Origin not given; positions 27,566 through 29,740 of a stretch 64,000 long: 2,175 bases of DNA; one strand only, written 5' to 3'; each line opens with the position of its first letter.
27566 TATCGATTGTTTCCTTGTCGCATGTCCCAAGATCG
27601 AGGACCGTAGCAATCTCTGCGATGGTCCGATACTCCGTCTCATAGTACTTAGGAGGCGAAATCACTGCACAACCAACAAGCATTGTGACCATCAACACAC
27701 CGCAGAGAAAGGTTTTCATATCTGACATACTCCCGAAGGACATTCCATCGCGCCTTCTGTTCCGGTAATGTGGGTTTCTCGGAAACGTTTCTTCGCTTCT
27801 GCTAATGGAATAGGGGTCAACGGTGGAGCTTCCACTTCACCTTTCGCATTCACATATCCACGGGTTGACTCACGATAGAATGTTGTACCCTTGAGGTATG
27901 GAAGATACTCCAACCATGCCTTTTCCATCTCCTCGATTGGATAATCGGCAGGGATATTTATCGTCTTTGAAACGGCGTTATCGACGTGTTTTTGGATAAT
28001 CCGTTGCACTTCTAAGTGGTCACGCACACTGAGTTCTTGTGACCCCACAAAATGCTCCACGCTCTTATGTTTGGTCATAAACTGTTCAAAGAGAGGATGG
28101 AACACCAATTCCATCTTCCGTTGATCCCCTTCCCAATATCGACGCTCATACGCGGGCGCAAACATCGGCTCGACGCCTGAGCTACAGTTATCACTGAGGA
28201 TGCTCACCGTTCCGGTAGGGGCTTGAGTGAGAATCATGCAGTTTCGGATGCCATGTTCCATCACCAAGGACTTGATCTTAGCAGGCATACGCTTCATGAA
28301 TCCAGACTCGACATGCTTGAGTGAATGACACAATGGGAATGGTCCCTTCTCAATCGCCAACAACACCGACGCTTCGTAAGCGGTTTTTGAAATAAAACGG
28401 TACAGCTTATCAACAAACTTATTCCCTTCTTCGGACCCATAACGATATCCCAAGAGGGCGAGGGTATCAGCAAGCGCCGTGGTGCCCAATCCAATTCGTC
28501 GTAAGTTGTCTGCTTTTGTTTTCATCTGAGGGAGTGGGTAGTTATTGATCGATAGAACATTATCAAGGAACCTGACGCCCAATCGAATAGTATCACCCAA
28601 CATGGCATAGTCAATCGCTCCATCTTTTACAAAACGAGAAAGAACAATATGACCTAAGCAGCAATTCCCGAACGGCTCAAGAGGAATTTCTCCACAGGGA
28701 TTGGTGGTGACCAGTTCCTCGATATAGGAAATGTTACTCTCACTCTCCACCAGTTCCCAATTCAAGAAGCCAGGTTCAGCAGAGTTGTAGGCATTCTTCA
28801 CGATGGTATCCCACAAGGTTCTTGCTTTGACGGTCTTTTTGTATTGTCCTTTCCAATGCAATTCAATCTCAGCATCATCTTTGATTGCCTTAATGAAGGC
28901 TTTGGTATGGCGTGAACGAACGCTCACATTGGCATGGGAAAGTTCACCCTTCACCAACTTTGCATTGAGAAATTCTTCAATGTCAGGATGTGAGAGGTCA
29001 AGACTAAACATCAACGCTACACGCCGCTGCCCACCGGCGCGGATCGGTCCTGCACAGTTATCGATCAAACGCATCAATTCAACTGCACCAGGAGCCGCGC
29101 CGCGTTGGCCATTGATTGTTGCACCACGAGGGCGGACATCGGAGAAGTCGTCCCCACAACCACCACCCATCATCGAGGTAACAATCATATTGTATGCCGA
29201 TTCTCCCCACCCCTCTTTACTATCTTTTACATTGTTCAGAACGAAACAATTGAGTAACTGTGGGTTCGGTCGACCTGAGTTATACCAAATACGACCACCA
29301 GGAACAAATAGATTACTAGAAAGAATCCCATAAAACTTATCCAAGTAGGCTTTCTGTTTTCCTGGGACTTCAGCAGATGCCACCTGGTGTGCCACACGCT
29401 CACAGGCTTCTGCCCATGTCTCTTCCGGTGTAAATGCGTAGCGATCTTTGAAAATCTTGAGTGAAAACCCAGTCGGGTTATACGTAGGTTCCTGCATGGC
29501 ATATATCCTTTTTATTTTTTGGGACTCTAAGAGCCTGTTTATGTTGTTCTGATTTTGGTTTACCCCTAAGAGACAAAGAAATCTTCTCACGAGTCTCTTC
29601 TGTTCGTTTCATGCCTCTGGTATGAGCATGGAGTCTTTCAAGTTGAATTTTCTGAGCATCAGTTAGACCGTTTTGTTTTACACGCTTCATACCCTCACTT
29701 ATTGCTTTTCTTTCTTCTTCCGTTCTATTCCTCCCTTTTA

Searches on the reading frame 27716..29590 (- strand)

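Call 15: search_protein_families(library=phrogs, proteins=[window:27716-29590:-], max_evalue=0.00001)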
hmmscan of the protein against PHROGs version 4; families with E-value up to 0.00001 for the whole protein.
window:27716-29590:- (624 aa): 7 families
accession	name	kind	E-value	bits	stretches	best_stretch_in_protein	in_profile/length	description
phrog_84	-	DNA, RNA and nucleotide metabolism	3.3e-110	370.7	1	38-577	197-776/975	ribonucleoside-diphosphate reductase large subunit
phrog_367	-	DNA, RNA and nucleotide metabolism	1.7e-52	179.6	1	170-624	263-696/701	ribonucleotide reductase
phrog_3844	-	moron, auxiliary metabolic gene and host takeover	2.6e-35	123.2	1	304-578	156-435/451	NrdA-like aerobic NDP reductase large subunit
phrog_3987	-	DNA, RNA and nucleotide metabolism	4.1e-18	66.2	1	44-218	146-324/467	ribonucleotide reductase large subunit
phrog_6132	-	DNA, RNA and nucleotide metabolism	5.9e-11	43.2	1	85-180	187-282/530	ribonucleotide reductase large subunit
phrog_12229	-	DNA, RNA and nucleotide metabolism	3.8e-07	29.9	1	73-189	37-151/577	ribonucleotide reductase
phrog_22953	-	DNA, RNA and nucleotide metabolism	6.4e-06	27.3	1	151-220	6-75/201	ribonucleotide reductase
